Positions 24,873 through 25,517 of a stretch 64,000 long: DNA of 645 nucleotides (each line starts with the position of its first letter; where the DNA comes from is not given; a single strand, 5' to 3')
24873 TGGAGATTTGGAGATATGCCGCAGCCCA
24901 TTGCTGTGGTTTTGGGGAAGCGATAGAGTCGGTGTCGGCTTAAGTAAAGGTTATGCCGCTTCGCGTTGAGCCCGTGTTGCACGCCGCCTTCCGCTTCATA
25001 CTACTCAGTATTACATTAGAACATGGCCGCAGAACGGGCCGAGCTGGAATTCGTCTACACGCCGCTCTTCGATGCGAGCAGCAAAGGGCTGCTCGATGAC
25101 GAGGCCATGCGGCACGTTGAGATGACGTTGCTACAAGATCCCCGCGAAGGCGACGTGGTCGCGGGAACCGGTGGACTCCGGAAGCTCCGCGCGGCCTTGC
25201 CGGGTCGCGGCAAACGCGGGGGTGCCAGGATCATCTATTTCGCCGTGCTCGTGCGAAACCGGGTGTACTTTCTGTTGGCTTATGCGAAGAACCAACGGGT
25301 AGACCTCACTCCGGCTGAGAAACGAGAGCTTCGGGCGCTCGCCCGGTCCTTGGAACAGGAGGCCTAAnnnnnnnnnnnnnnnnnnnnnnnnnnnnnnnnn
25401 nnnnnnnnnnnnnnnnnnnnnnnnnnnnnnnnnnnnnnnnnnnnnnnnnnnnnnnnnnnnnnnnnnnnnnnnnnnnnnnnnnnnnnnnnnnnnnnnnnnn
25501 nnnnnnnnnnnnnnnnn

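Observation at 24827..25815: HigB-2/HigA-2 toxin-antitoxin pair packaged as an attC-bounded integron-type cassette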

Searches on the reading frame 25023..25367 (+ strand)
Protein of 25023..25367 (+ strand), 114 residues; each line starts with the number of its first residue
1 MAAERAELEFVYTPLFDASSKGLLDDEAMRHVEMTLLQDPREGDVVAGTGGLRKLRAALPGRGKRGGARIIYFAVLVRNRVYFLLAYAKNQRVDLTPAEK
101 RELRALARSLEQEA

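Call 4: search_protein_families(library=pfam, proteins=[window:25023-25367:+], max_evalue=0.01)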
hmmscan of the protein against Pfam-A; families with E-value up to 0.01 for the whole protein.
window:25023-25367:+ (114 aa): 1 family
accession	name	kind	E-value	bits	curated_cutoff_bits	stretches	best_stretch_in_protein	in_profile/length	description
PF06296.18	RelE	-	7.2e-10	39.6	27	1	50-111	41-101/120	RelE toxin of RelE / RelB toxin-antitoxin system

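Call 13: find_encoding_contigs(protein=window:25023-25367:+, flank=10000, max_places=10)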
Protein window:25023-25367:+ (114 aa): 6 contigs read that carry it; 4 places shown.
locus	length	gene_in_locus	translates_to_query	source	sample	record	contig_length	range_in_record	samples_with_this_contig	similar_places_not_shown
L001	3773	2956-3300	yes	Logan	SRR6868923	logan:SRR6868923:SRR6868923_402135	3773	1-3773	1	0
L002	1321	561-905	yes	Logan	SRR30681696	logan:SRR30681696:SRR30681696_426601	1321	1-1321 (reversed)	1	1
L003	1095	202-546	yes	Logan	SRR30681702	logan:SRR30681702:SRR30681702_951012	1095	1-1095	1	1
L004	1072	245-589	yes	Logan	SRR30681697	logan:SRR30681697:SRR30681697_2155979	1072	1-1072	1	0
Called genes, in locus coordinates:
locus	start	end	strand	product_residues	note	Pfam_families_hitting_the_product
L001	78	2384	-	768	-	PF02838:Glyco_hydro_20b, PF00728:Glyco_hydro_20, PF13287:Fn3_assoc, PF13290:CHB_HEX_C_1, PF07691:PA14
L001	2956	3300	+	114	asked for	PF06296:RelE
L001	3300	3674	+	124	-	PF13560:HTH_31, PF01381:HTH_3 (weak)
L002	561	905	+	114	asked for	PF06296:RelE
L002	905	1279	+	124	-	PF13560:HTH_31, PF01381:HTH_3 (weak)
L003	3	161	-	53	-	?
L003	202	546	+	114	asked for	PF06296:RelE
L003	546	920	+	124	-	PF13560:HTH_31, PF01381:HTH_3 (weak)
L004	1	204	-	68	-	?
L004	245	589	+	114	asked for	PF06296:RelE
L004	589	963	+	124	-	PF13560:HTH_31, PF01381:HTH_3 (weak)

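Call 34: find_homologous_proteins(query=window:25023-25367:+, max_evalue=0.00001)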
Query window:25023-25367:+ (114 aa): 1212 proteins with E <= 0.00001 among 1253 candidates; the best 120 are listed.
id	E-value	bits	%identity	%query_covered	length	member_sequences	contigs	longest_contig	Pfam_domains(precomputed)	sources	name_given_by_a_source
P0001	1.1e-65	236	100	100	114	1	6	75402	PF06296.19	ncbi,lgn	-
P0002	6.4e-50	185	82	94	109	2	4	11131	PF06296.19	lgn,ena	-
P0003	1.5e-49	184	75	100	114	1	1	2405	PF06296.19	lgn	-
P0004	7.4e-49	182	79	93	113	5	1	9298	PF06296.19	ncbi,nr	ncbi:MAG: type II toxin-antitoxin system RelE/ParE family toxin [Gemmatimonadales bacterium]|nr:type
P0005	4.1e-47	176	72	99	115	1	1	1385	PF06296.19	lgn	-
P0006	4.5e-47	176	72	97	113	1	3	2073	PF06296.19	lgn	-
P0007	1.9e-46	174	71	100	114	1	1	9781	PF06296.19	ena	-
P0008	2.1e-46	174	72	97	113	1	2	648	PF06296.19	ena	-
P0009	3.2e-46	174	73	98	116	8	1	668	PF06296.19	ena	-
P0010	7.7e-46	172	71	97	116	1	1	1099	PF06296.19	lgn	-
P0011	5.3e-45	170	71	99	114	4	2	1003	PF06296.19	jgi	jgi:hypothetical protein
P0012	1.3e-44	168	69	100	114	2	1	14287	PF06296.19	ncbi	-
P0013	1.1e-43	166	70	98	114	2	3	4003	PF06296.19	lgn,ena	-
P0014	1.3e-43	165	70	98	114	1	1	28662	PF06296.19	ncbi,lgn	-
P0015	2.0e-43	165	71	95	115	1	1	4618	PF06296.19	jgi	jgi:hypothetical protein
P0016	8.4e-43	163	68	99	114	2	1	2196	PF06296.19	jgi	jgi:hypothetical protein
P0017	3.6e-42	161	70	98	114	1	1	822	PF06296.19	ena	-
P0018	4.5e-42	160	68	99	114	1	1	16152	PF06296.19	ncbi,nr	ncbi:MAG: type II toxin-antitoxin system RelE/ParE family toxin [Gemmatimonadales bacterium]|nr:type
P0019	6.2e-42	160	68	98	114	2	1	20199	PF06296.19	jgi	jgi:hypothetical protein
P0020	9.0e-42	159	66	99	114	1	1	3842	PF06296.19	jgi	jgi:hypothetical protein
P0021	2.3e-41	158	68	93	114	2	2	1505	PF06296.19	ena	-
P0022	3.0e-41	158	68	98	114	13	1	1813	PF06296.19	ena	-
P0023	3.3e-41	158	67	98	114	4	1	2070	PF06296.19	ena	-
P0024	3.5e-41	157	69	93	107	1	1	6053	PF06296.19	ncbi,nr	ncbi:MAG: type II toxin-antitoxin system RelE/ParE family toxin [Gemmatimonadales bacterium]|nr:type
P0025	5.5e-41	157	67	98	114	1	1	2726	PF06296.19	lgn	-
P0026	5.6e-41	157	70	92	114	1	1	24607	PF06296.19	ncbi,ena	-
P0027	5.6e-41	157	65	98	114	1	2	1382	PF06296.19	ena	-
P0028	1.0e-40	156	64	98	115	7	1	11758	PF06296.19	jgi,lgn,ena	-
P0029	1.6e-40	155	66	98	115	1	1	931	PF06296.19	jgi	jgi:hypothetical protein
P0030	2.7e-40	155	65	97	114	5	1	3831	PF06296.19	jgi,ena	-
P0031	3.0e-40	154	66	95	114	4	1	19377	PF06296.19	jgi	jgi:hypothetical protein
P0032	3.3e-40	154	70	92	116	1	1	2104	PF06296.19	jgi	-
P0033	4.2e-40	154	69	92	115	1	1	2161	PF06296.19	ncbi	-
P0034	1.5e-39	152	67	92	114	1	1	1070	PF06296.19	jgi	jgi:hypothetical protein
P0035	1.7e-39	152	64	98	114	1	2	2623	PF06296.19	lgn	-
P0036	2.7e-39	151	66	93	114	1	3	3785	PF06296.19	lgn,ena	-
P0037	3.3e-39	151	65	98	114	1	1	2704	PF06296.19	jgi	jgi:hypothetical protein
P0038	3.7e-39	151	64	100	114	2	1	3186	PF06296.19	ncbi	-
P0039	4.5e-39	151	65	95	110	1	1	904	PF06296.19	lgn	-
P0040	8.1e-39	150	62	98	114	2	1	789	PF06296.19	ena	-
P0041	9.1e-39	150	64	92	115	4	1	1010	PF06296.19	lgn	-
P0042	1.0e-38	149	67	94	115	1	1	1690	PF06296.19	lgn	-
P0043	1.1e-38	149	67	99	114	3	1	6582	PF06296.19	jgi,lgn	jgi:hypothetical protein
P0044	1.3e-38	149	63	97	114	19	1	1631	PF06296.19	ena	-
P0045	3.6e-38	148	67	91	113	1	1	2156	PF06296.19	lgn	-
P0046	6.2e-38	147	64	100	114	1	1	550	PF06296.19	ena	-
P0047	8.3e-38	147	59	98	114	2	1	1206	PF06296.19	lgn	-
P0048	1.3e-37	146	60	97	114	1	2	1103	PF06296.19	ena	-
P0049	1.5e-37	146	64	97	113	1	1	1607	PF06296.19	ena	-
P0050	1.5e-37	146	64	94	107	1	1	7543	PF06296.19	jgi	jgi:hypothetical protein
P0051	1.7e-37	146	64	93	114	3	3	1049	PF06296.19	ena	-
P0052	1.8e-37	146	63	96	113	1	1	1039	PF06296.19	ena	-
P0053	2.0e-37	145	68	89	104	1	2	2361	PF06296.19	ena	-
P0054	3.0e-37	145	63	96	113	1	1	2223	PF06296.19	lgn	-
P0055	3.6e-37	145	64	94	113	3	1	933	PF06296.19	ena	-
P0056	4.5e-37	144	65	97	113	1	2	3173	PF06296.19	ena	-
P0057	6.0e-37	144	62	99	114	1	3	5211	PF06296.19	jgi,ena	-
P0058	8.8e-37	143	62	93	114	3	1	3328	PF06296.19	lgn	-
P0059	1.5e-36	143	64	94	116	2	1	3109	PF06296.19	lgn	-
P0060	4.2e-36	141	62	94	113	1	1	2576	PF06296.19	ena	-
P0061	6.6e-36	140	66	94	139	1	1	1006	PF06296.19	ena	-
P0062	8.5e-36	140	62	96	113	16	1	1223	PF06296.19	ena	-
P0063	1.7e-35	139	59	95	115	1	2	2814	PF06296.19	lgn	-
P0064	2.2e-35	139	63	94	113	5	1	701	PF06296.19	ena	-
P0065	3.7e-35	138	60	96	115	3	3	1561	PF06296.19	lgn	-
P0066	5.6e-35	138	60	97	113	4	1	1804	PF06296.19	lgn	-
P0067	5.9e-35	137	64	92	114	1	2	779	PF06296.19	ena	-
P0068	1.2e-34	136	59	98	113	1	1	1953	PF06296.19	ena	-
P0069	1.6e-34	136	61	91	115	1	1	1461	PF06296.19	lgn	-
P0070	3.9e-34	135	60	96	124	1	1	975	PF06296.19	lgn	-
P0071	6.8e-32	128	58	94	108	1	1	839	PF06296.19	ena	-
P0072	1.4e-28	117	55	94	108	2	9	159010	PF06296.19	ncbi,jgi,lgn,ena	-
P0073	1.5e-28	117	55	92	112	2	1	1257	PF06296.19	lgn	-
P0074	2.0e-28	116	71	69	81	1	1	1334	PF06296.19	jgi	jgi:hypothetical protein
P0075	1.1e-27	114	56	92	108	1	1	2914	PF06296.19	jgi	jgi:hypothetical protein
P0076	1.6e-27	114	67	75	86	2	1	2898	PF06296.19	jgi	jgi:hypothetical protein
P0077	2.4e-27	113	60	90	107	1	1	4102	PF06296.19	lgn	-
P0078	6.2e-27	112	55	94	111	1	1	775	PF06296.19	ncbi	-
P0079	7.9e-27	111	65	75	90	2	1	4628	PF06296.19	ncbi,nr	ncbi:MAG: type II toxin-antitoxin system RelE/ParE family toxin [Gemmatimonadales bacterium]|nr:type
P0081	4.2e-25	106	46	99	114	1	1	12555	PF06296.19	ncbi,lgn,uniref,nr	ncbi:type II toxin-antitoxin system RelE/ParE family toxin [Longimicrobium sp.]|uniref:type II toxin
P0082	4.9e-25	106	49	94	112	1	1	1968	PF06296.19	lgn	-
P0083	7.9e-25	105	53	93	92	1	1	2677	PF06296.19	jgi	jgi:hypothetical protein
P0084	9.2e-25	105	51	88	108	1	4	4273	PF06296.19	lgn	-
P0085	1.5e-24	104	51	92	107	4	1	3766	PF06296.19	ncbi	-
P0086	2.6e-24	103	52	92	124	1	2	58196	PF06296.19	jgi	-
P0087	3.8e-24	103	52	87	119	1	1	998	PF06296.19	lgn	-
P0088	4.1e-24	103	49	94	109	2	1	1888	PF06296.19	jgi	jgi:hypothetical protein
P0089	5.3e-24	102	56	93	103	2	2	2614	PF06296.19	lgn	-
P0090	7.3e-24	102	52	88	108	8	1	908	PF06296.19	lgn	-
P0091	9.2e-24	101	51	91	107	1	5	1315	PF06296.19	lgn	-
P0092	1.1e-23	101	51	83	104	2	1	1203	PF06296.19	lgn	-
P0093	1.1e-23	101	51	88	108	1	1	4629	PF06296.19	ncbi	-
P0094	1.2e-23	101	57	88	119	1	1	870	PF06296.19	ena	-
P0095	1.5e-23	101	50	99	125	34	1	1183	PF06296.19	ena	-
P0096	1.5e-23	101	52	87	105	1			PF06296.19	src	-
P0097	1.8e-23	101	50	92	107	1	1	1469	PF06296.19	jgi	jgi:hypothetical protein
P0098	2.1e-23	100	49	76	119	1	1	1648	PF06296.19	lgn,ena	-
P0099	3.2e-23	100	49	86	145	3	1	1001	PF06296.19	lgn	-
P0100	3.8e-23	99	53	93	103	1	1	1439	PF06296.19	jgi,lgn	jgi:hypothetical protein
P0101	4.8e-23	99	50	92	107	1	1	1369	PF06296.19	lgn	-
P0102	5.3e-23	99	47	92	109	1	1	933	PF06296.19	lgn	-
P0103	5.4e-23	99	50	92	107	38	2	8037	PF06296.19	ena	-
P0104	5.4e-23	99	50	92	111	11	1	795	PF06296.19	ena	-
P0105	6.1e-23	99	50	92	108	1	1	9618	PF06296.19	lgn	-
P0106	6.1e-23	99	46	91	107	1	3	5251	PF06296.19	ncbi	-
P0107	6.6e-23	99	52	93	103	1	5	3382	PF06296.19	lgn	-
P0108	6.6e-23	99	50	92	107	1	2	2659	PF06296.19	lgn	-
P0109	6.9e-23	99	52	91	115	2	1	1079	PF06296.19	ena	-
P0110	7.7e-23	98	50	92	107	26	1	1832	PF06296.19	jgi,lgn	jgi:hypothetical protein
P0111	1.1e-22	98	51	89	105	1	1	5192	PF06296.19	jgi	jgi:hypothetical protein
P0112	1.1e-22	98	52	89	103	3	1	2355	PF06296.19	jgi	jgi:hypothetical protein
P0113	1.1e-22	98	50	92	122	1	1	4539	PF06296.19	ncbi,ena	-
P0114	1.3e-22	98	57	81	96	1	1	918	PF06296.19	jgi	jgi:hypothetical protein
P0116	1.4e-22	98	50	88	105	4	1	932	PF06296.19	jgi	-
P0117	1.5e-22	98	50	92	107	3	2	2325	PF06296.19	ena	-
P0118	1.6e-22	97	56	82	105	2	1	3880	PF06296.19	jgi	-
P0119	1.7e-22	97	50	90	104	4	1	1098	PF06296.19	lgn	-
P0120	2.0e-22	97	50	92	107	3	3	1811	PF06296.19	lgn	-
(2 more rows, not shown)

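Call 35: find_encoding_contigs(protein=P0002, flank=6000, max_places=4)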
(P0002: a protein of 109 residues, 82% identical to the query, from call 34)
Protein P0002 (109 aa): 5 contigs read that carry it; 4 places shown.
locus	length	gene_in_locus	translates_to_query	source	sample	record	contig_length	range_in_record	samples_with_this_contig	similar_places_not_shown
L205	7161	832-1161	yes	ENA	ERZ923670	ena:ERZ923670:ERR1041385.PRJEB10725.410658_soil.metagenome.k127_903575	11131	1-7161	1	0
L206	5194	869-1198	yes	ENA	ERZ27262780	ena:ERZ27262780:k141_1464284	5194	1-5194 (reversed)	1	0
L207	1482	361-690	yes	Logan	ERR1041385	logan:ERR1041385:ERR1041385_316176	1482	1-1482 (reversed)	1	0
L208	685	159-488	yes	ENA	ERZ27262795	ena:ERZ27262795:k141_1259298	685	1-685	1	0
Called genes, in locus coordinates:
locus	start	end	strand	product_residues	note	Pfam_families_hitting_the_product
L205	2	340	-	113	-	?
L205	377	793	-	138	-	-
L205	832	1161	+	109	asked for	PF06296:RelE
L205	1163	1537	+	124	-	PF13560:HTH_31 (weak), PF01381:HTH_3 (weak)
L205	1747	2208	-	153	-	-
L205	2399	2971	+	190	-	PF13635:DUF4143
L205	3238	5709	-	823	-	PF12704:MacB_PCD, PF02687:FtsX, PF12704:MacB_PCD, PF02687:FtsX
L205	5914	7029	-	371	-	PF24405:Pua-like (weak)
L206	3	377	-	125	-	?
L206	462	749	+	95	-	-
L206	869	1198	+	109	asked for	PF06296:RelE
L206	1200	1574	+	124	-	PF13560:HTH_31 (weak), PF01381:HTH_3 (weak)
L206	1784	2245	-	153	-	-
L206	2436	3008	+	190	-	PF13635:DUF4143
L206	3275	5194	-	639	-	?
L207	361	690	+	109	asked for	PF06296:RelE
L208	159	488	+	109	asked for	PF06296:RelE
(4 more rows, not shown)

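Call 36: find_encoding_contigs(protein=P0004, flank=6000, max_places=3)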
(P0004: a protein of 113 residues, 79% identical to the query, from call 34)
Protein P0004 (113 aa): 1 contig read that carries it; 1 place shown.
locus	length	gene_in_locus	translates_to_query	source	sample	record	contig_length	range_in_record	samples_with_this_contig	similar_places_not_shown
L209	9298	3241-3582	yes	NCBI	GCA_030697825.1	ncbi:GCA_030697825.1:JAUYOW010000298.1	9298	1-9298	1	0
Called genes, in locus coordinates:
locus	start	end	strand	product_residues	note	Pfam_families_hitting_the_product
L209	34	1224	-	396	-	PF13011:LZ_Tnp_IS481, PF13384:HTH_23, PF13518:HTH_28, PF13551:HTH_29, PF13565:HTH_32, PF00665:rve, PF13683:rve_3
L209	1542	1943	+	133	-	PF22522:DUF6998 (weak)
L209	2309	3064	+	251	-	-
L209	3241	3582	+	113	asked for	PF06296:RelE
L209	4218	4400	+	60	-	-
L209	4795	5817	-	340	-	PF00274:Glycolytic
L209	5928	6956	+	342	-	PF00155:Aminotran_1_2, PF01212:Beta_elim_lyase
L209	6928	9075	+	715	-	PF07715:Plug, PF00593:TonB_dep_Rec_b-barrel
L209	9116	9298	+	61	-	?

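Call 37: find_encoding_contigs(protein=P0014, flank=8000, max_places=3)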
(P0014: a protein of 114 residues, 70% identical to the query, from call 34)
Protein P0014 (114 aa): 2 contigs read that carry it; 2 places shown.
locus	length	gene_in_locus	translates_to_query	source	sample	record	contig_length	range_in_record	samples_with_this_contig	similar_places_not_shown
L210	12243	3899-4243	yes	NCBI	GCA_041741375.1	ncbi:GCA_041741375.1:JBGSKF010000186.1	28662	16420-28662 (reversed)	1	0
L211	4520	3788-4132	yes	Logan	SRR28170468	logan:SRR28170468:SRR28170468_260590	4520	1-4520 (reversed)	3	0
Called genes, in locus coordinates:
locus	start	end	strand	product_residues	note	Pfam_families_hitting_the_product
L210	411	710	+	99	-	PF05015:HigB-like_toxin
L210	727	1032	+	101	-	PF01381:HTH_3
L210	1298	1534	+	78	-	PF13711:DUF4160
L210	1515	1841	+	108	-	PF10387:DUF2442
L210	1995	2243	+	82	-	-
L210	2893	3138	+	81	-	PF22513:FitA-like_RHH, PF03869:Arc (faint)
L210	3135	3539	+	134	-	PF01850:PIN (weak)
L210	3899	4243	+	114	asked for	PF06296:RelE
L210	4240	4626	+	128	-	PF13560:HTH_31 (weak), PF01381:HTH_3 (weak)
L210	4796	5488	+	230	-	-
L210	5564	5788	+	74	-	-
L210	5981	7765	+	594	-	PF09134:Invasin_D3, PF25390:WD40_RLD, PF00415:RCC1 (weak), PF25390:WD40_RLD, PF13540:RCC1_2 (weak), PF00415:RCC1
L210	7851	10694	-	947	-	PF00675:Peptidase_M16, PF05193:Peptidase_M16_C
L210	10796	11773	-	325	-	PF00753:Lactamase_B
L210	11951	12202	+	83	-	PF09720:Unstab_antitox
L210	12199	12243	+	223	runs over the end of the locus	PF04978:MST (weak), PF07609:DUF1572 (weak), PF12867:DinB_2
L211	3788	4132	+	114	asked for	PF06296:RelE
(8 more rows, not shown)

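Call 44: find_encoding_contigs(protein=P0018, flank=8000, max_places=2)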
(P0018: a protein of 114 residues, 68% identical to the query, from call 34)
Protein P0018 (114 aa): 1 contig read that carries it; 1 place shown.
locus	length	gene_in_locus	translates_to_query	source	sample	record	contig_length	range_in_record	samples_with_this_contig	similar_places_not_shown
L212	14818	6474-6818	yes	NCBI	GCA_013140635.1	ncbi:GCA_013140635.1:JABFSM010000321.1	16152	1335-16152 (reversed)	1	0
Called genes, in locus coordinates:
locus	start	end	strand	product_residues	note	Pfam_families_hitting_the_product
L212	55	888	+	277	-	PF15931:DUF4747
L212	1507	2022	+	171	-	-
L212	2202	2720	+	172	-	-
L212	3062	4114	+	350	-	PF03235:GmrSD_N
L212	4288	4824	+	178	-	-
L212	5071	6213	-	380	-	-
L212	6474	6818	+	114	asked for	PF06296:RelE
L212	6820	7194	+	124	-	PF13560:HTH_31 (weak), PF01381:HTH_3 (weak)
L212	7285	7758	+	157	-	PF10604:Polyketide_cyc2, PF03364:Polyketide_cyc (weak)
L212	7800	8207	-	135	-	PF01850:PIN, PF13470:PIN_3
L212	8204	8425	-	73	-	PF01402:RHH_1, PF07704:PSK_trans_fac (weak)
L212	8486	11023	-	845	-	PF13176:TPR_7 (faint), PF13181:TPR_8 (faint), PF00069:Pkinase, PF07714:PK_Tyr_Ser-Thr, PF03109:ABC1 (weak), PF13424:TPR_12 (weak), PF24885:TPR_NPHP3, PF13424:TPR_12, +2 more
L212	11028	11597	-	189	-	PF07638:Sigma70_ECF, PF08281:Sigma70_r4_2, PF04545:Sigma70_r4 (weak)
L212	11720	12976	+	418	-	PF07224:Chlorophyllase (weak), PF12740:PETase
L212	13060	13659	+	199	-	PF00027:cNMP_binding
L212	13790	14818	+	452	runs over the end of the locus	PF00144:Beta-lactamase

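Call 45: find_encoding_contigs(protein=P0026, flank=8000, max_places=2)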
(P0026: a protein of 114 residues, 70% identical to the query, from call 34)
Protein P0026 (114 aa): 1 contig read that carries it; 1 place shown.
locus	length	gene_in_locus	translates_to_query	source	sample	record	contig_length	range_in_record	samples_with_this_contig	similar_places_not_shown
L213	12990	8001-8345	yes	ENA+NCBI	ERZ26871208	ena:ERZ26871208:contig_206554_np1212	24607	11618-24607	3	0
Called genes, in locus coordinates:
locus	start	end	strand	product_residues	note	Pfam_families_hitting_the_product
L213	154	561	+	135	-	-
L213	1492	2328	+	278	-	-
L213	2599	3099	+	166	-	-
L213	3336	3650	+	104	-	PF04365:BrnT_toxin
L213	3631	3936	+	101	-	PF12441:CopG_antitoxin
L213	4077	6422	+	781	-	PF17389:Bac_rhamnosid6H (weak)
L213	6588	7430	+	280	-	-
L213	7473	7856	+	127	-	PF04237:YjbR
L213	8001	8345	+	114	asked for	PF06296:RelE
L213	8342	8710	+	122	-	PF01381:HTH_3 (faint), PF13560:HTH_31 (weak)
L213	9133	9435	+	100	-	PF01381:HTH_3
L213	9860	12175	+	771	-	PF03707:MHYT, PF00989:PAS, PF08447:PAS_3, PF08448:PAS_4, PF13426:PAS_9, PF00512:HisKA, PF02518:HATPase_c, PF00072:Response_reg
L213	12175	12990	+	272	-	?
